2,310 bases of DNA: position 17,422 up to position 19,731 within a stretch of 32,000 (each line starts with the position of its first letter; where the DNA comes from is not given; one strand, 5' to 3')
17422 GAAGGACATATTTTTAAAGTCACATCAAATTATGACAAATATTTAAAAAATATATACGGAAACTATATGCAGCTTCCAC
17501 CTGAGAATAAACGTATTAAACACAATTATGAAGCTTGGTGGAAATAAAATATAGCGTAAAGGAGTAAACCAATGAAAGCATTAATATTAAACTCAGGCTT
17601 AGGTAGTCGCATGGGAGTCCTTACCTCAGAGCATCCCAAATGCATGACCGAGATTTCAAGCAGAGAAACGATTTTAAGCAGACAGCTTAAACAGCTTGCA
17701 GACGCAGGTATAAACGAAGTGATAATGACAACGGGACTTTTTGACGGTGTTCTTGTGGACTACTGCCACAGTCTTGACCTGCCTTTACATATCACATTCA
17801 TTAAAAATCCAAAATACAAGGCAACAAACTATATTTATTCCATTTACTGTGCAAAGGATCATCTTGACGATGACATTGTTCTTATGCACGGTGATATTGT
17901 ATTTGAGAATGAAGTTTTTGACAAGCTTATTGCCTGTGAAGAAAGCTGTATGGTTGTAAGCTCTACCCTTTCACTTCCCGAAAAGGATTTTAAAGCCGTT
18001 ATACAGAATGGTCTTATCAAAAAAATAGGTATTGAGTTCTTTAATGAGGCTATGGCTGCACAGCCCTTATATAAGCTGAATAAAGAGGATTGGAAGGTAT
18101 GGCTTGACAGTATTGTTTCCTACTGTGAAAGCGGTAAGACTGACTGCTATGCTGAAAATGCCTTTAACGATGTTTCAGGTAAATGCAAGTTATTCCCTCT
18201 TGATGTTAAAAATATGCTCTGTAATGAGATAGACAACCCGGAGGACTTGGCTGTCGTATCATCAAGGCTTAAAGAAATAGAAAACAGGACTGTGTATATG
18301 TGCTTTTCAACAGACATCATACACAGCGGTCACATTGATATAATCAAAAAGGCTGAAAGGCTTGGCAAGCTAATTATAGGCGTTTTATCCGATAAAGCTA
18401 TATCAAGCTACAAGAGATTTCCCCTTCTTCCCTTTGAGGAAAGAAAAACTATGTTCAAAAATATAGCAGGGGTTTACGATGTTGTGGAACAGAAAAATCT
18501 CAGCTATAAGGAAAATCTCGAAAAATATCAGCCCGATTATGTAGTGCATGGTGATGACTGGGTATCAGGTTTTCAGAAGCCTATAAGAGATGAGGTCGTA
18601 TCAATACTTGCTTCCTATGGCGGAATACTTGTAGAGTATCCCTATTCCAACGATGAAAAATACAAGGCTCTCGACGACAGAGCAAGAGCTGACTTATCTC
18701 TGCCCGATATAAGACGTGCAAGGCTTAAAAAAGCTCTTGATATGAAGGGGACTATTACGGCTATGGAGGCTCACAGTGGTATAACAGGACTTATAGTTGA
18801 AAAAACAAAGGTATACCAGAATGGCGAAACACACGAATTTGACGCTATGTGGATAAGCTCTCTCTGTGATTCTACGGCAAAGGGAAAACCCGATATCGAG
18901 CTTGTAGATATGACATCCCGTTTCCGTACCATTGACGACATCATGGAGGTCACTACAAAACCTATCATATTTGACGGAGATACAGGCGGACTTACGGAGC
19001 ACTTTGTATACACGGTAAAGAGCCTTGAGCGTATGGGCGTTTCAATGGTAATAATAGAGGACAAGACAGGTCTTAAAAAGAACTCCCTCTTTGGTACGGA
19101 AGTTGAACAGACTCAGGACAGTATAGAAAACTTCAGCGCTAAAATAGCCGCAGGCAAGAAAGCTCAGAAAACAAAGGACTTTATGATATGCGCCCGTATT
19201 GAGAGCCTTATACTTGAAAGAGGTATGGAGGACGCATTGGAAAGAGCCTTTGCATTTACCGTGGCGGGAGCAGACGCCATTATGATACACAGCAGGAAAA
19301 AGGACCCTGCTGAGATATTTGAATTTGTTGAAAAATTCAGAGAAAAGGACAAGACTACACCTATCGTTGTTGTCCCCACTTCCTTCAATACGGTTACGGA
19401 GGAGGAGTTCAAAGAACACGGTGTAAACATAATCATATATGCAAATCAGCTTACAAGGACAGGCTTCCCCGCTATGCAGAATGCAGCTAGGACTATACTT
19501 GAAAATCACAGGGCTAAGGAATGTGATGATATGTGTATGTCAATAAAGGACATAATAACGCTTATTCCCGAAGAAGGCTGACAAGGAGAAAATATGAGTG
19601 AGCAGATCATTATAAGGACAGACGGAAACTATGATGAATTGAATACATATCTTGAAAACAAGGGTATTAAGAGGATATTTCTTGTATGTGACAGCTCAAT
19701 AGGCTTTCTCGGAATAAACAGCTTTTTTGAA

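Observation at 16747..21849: Phosphonate (C-P) decoration pathway embedded in a Wzx/Wzy polysaccharide locus, apparently reductive (2-hydroxyethylphosphonate-type) rather than aminotransferase (AEP-type)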

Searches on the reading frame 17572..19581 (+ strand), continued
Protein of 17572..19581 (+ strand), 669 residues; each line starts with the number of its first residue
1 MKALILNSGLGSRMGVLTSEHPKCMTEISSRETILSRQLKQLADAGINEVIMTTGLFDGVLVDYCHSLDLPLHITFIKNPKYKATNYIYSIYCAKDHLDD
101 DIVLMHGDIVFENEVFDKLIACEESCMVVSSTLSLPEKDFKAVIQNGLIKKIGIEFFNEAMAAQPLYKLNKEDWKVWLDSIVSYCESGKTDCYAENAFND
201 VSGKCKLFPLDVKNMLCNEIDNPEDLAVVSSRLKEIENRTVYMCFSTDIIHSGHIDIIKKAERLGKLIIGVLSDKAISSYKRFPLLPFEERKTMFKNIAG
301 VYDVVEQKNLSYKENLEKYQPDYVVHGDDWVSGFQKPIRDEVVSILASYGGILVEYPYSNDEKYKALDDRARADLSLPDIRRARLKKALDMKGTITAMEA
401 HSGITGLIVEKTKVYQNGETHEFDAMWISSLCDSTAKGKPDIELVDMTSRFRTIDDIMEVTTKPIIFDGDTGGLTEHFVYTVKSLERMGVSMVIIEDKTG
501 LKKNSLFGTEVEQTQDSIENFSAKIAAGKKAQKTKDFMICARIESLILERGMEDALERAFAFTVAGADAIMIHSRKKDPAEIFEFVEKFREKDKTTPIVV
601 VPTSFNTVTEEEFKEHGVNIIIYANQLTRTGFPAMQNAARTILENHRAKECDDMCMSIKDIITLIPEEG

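Call 54: search_dna_similar(query=window:17572-19581:+, collection=plasmids, mode=protein, max_rows=30, max_evalue=1e-20)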
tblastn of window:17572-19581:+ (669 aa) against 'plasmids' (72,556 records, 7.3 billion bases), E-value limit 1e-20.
Records with a match: 132; places in all: 145; records where one place covers at least 80% of the query: 1.
Best place of each record, by identity: 60-80% 1; <60% 131.
By first word of the organism name: Candidatus 22; Bradyrhizobium 18; Rhizobium 16; Agrobacterium 15; Sinorhizobium 15; Mycetohabitans 9; Mesorhizobium 8; Pantoea 7; Burkholderia 5; Streptomyces 2; and 14 more.
By predicted mobility (MOB-suite, as given by PLSDB): non-mobilizable 77; conjugative 44; mobilizable 11.
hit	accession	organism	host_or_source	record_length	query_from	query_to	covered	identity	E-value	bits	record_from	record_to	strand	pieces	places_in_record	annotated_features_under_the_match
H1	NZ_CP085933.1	Segatella copri DSM 18205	-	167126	1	668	100%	77.9%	0e+0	1103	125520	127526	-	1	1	aepX: phosphoenolpyruvate mutase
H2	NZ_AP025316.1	Fulvitalea axinellae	-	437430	239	666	64%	54.4%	1e-150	490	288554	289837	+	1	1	aepX: phosphoenolpyruvate mutase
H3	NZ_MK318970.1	Rhizobium rhizogenes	-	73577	378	666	43%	50.9%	8e-90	313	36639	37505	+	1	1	aepX: phosphoenolpyruvate mutase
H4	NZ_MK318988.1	Rhizobium rhizogenes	-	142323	378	666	43%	50.9%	8e-90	313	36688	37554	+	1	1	aepX: phosphoenolpyruvate mutase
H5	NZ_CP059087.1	Pantoea agglomerans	Allium cepa,diseased onion bulb,bulb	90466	383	669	43%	50.3%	2e-79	283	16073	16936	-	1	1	aepX: phosphoenolpyruvate mutase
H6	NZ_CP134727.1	Pantoea agglomerans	Allium cepa,cell culture,bulb ...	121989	383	669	43%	50.3%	2e-79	283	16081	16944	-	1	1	aepX: phosphoenolpyruvate mutase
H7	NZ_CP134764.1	Pantoea agglomerans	Allium cepa,cell culture,bulb ...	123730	383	669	43%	50.3%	2e-79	283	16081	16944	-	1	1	aepX: phosphoenolpyruvate mutase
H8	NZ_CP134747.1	Pantoea agglomerans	Allium cepa,cell culture,leaf ...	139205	383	669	43%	50.3%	2e-79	283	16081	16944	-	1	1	aepX: phosphoenolpyruvate mutase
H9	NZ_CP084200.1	Pantoea agglomerans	Allium cepa,mixed culture,whole plant ...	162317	383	669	43%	50.3%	2e-79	283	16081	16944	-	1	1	aepX: phosphoenolpyruvate mutase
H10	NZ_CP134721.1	Pantoea agglomerans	Allium cepa,cell culture,bulb ...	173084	383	669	43%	50.3%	2e-79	283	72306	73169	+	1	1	aepX: phosphoenolpyruvate mutase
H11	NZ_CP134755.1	Pantoea agglomerans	Allium cepa,cell culture,bulb ...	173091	383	669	43%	50.3%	2e-79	283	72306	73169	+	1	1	aepX: phosphoenolpyruvate mutase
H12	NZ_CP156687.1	Burkholderia stagnalis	Bacterial cells,soils collected in ...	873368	381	669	43%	49.5%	8e-84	296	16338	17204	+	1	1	aepX: phosphoenolpyruvate mutase | 6,7-dimethyl-8-ribityllumazine synthase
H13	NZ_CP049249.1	Rhizobium rhizoryzae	cell culture,soil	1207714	385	662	42%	47.1%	2e-76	275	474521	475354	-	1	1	none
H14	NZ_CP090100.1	Rhizobium leguminosarum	Trifolium pratense,Cell culture,Plant ...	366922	385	662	42%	46.0%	1e-72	263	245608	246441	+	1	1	aepX: phosphoenolpyruvate mutase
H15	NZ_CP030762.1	Rhizobium leguminosarum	Genomic DNA from Bacterial pure culture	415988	385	662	42%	46.0%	1e-72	263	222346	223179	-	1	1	aepX: phosphoenolpyruvate mutase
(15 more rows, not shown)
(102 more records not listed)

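Call 55: get_annotated_region(hit=H1, flank=12000)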
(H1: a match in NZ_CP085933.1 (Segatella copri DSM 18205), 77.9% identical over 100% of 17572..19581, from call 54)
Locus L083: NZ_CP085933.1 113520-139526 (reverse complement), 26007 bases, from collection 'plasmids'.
description: Segatella copri DSM 18205 strain FDAARGOS_1573 plasmid unnamed1, complete sequence
organism: Segatella copri DSM 18205 (NCBI taxid 537011)
taxonomy: Bacteria; Bacteroidota; Bacteroidia; Bacteroidales; Prevotellaceae; Segatella; Segatella copri; Segatella copri DSM 18205
host: -; source: -; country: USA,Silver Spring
typing (MOB-suite, as given by PLSDB): non-mobilizable
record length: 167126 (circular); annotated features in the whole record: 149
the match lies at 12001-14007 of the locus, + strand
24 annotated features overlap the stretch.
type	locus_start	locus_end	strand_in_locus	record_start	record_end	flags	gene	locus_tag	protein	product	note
CDS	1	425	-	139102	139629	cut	-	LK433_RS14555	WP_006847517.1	HU family DNA-binding protein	-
CDS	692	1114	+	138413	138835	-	-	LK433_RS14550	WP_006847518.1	hypothetical protein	-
CDS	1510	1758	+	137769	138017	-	-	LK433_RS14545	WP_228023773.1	transcription-repair coupling factor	-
CDS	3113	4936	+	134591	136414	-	-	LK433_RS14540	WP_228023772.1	nucleoside-diphosphate sugar epimerase/dehydratase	GO:0000271 - polysaccharide biosynthetic process [Evidence IEA]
CDS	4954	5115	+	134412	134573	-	-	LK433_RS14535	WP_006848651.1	hypothetical protein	-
CDS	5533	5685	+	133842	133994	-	-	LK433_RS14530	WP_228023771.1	hypothetical protein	-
CDS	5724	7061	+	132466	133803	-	-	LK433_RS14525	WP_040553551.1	nucleotide sugar dehydrogenase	GO:0000271 - polysaccharide biosynthetic process [Evidence IEA]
CDS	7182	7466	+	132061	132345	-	-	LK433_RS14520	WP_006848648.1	hypothetical protein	-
CDS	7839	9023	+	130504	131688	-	-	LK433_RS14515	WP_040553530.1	UDP-N-acetyl glucosamine 2-epimerase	-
CDS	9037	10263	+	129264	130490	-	-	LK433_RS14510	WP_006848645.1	NAD-dependent epimerase/dehydratase family protein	-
CDS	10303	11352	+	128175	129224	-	-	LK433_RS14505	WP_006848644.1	polysaccharide biosynthesis protein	-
CDS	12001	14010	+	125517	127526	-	aepX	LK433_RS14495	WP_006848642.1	phosphoenolpyruvate mutase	GO:0019634 - organic phosphonate metabolic process [Evidence IEA]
CDS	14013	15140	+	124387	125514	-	aepY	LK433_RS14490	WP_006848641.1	phosphonopyruvate decarboxylase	GO:0017000 - antibiotic biosynthetic process [Evidence IEA]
CDS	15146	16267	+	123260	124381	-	-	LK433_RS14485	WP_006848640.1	phosphonoacetaldehyde reductase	-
CDS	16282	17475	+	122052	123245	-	-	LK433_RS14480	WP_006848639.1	CDP-glycerol glycerophosphotransferase family protein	-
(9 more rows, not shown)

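Call 56: get_annotated_region(hit=H2, flank=8000)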
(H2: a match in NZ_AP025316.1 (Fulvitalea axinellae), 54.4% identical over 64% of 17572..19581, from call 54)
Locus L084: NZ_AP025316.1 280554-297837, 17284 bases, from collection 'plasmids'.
description: Fulvitalea axinellae strain DSM 100852 plasmid pFA2, complete sequence
organism: Fulvitalea axinellae (NCBI taxid 1182444)
taxonomy: Bacteria; Bacteroidota; Cytophagia; Cytophagales; Persicobacteraceae; Fulvitalea; Fulvitalea axinellae
host: -; source: -; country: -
typing (MOB-suite, as given by PLSDB): non-mobilizable
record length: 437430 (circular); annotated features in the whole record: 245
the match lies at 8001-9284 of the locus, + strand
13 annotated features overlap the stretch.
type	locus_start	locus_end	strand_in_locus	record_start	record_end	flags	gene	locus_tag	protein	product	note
CDS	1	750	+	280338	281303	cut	-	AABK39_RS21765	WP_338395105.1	hypothetical protein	-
CDS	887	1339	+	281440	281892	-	-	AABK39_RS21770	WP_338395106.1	DUF2147 domain-containing protein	-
CDS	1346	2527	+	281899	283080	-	-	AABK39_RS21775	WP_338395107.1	helix-turn-helix domain-containing protein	-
CDS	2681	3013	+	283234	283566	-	-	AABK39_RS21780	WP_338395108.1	thioredoxin family protein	-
CDS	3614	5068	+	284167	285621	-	-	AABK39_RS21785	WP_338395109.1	replication initiation protein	GO:0006270 - DNA replication initiation [Evidence IEA]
CDS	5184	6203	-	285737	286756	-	-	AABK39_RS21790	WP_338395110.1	hypothetical protein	-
CDS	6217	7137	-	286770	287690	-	-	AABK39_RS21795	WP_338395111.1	AAA family ATPase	-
CDS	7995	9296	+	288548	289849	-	aepX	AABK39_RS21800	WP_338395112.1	phosphoenolpyruvate mutase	GO:0019634 - organic phosphonate metabolic process [Evidence IEA]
CDS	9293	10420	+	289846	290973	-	aepY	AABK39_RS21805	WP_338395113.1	phosphonopyruvate decarboxylase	GO:0017000 - antibiotic biosynthetic process [Evidence IEA]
CDS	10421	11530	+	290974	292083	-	-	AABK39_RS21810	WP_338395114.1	phosphonoacetaldehyde reductase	-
CDS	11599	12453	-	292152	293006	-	-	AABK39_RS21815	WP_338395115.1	LicD family protein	-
CDS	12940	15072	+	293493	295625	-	-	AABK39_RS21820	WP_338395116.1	fasciclin domain-containing protein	-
CDS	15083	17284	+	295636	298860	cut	-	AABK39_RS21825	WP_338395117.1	SusC/RagA family TonB-linked outer membrane protein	GO:0071702 - organic substance transport [Evidence IEA]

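Call 57: search_protein_families(library=ncbifam, proteins=[L083:15146-16267:+, L084:10421-11530:+], max_evalue=1e-30)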
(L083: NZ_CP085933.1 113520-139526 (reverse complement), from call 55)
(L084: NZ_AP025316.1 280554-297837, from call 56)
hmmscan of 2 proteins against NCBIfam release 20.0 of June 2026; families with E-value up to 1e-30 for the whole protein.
L083:15146-16267:+ (373 aa): 8 families
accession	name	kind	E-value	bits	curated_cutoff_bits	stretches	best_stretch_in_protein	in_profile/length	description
NF041833.1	Fe_ADH_ErcA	equivalog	5e-41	141.1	550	1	14-369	23-379/382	alcohol dehydrogenase-like regulatory protein ErcA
TIGR02638.1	lactal_redase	equivalog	2.7e-40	138.4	523.15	1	9-285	17-297/379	lactaldehyde reductase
TIGR03405.1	Phn_Fe-ADH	equivalog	7.5e-39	133.5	423.7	1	8-288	10-296/355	iron-containing alcohol dehydrogenase PsrA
NF007911.0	PRK10624.1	equivalog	2.1e-36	125.7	537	1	9-370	18-380/382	lactaldehyde reductase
NF010378.0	PRK13805.1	equivalog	6.6e-35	120.2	951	1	14-311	474-790/872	bifunctional acetaldehyde-CoA/alcohol dehydrogenase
NF007363.0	PRK09860.1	equivalog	1.7e-33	116.3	581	1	36-280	50-292/383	L-threonine dehydrogenase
NF058672.1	4HyButDHCUPNE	equivalog_domain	1.8e-33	116.3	500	1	9-329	17-332/378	4-hydroxybutyrate dehydrogenase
NF053866.1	CholDhdGbsBBac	equivalog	1.2e-32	113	550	1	9-283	25-304/392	choline dehydrogenase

L084:10421-11530:+ (369 aa): 9 families
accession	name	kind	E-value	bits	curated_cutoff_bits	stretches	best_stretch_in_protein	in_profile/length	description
TIGR03405.1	Phn_Fe-ADH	equivalog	7.7e-49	166.4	423.7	1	28-283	27-293/355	iron-containing alcohol dehydrogenase PsrA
NF041833.1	Fe_ADH_ErcA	equivalog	3.4e-48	164.7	550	1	6-286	12-299/382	alcohol dehydrogenase-like regulatory protein ErcA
NF010378.0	PRK13805.1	equivalog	6.3e-47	159.9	951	1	8-294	468-773/872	bifunctional acetaldehyde-CoA/alcohol dehydrogenase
TIGR02638.1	lactal_redase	equivalog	3.9e-43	147.7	523.15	1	2-288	7-302/379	lactaldehyde reductase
NF007911.0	PRK10624.1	equivalog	1.5e-39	136.1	537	1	3-288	9-301/382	lactaldehyde reductase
NF058672.1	4HyButDHCUPNE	equivalog_domain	6.2e-38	130.9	500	1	7-354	12-364/378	4-hydroxybutyrate dehydrogenase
NF007363.0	PRK09860.1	equivalog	3.5e-37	128.4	581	1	42-289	48-303/383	L-threonine dehydrogenase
NF053866.1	CholDhdGbsBBac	equivalog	7.5e-34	117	550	1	9-281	22-304/392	choline dehydrogenase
NF050025.1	SulfAcetaldRedSarD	equivalog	6.8e-33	114.1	700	1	53-361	60-378/385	sulfoacetaldehyde reductase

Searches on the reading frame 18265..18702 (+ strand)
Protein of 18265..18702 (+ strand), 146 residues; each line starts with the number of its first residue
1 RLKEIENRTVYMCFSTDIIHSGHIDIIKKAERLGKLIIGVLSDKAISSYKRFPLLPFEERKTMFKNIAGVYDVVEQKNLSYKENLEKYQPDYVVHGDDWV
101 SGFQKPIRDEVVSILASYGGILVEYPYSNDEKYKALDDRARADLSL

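Call 45: search_solved_structures(query=window:18265-18702:+, max_evalue=0.001, show_alignments=3)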
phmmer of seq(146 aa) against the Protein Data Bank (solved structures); distinct sequences matched with E-value up to 0.001: 8.
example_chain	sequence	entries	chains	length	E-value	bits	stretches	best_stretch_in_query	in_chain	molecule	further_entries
5x3d_A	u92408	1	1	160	2e-37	131.4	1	8-128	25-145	Phosphoenolpyruvate phosphomutase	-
3elb_A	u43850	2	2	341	1.1e-15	61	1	16-99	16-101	Ethanolamine-phosphate cytidylyltransferase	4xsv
2b7l_A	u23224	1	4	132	6.4e-10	42.3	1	15-104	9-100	glycerol-3-phosphate cytidylyltransferase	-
1coz_A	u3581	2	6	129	7.4e-09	38.9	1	15-108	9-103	PROTEIN (GLYCEROL-3-PHOSPHATE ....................) | glycerol-3-phosphate cytidylyltransferase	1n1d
9hsg_A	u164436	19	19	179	2.8e-07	33.7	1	3-104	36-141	choline-phosphate cytidylyltransferase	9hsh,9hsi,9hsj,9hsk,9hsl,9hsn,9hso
9hsm_A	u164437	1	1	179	2.8e-07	33.7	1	3-104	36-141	choline-phosphate cytidylyltransferase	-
4zcp_A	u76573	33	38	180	2.9e-07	33.7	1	3-104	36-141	Cholinephosphate cytidylyltransferase | Choline-phosphate cytidylyltransferase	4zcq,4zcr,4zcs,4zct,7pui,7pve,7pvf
5x9q_A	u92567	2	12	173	0.00042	23.4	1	16-142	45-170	Putative cytidylyltransferase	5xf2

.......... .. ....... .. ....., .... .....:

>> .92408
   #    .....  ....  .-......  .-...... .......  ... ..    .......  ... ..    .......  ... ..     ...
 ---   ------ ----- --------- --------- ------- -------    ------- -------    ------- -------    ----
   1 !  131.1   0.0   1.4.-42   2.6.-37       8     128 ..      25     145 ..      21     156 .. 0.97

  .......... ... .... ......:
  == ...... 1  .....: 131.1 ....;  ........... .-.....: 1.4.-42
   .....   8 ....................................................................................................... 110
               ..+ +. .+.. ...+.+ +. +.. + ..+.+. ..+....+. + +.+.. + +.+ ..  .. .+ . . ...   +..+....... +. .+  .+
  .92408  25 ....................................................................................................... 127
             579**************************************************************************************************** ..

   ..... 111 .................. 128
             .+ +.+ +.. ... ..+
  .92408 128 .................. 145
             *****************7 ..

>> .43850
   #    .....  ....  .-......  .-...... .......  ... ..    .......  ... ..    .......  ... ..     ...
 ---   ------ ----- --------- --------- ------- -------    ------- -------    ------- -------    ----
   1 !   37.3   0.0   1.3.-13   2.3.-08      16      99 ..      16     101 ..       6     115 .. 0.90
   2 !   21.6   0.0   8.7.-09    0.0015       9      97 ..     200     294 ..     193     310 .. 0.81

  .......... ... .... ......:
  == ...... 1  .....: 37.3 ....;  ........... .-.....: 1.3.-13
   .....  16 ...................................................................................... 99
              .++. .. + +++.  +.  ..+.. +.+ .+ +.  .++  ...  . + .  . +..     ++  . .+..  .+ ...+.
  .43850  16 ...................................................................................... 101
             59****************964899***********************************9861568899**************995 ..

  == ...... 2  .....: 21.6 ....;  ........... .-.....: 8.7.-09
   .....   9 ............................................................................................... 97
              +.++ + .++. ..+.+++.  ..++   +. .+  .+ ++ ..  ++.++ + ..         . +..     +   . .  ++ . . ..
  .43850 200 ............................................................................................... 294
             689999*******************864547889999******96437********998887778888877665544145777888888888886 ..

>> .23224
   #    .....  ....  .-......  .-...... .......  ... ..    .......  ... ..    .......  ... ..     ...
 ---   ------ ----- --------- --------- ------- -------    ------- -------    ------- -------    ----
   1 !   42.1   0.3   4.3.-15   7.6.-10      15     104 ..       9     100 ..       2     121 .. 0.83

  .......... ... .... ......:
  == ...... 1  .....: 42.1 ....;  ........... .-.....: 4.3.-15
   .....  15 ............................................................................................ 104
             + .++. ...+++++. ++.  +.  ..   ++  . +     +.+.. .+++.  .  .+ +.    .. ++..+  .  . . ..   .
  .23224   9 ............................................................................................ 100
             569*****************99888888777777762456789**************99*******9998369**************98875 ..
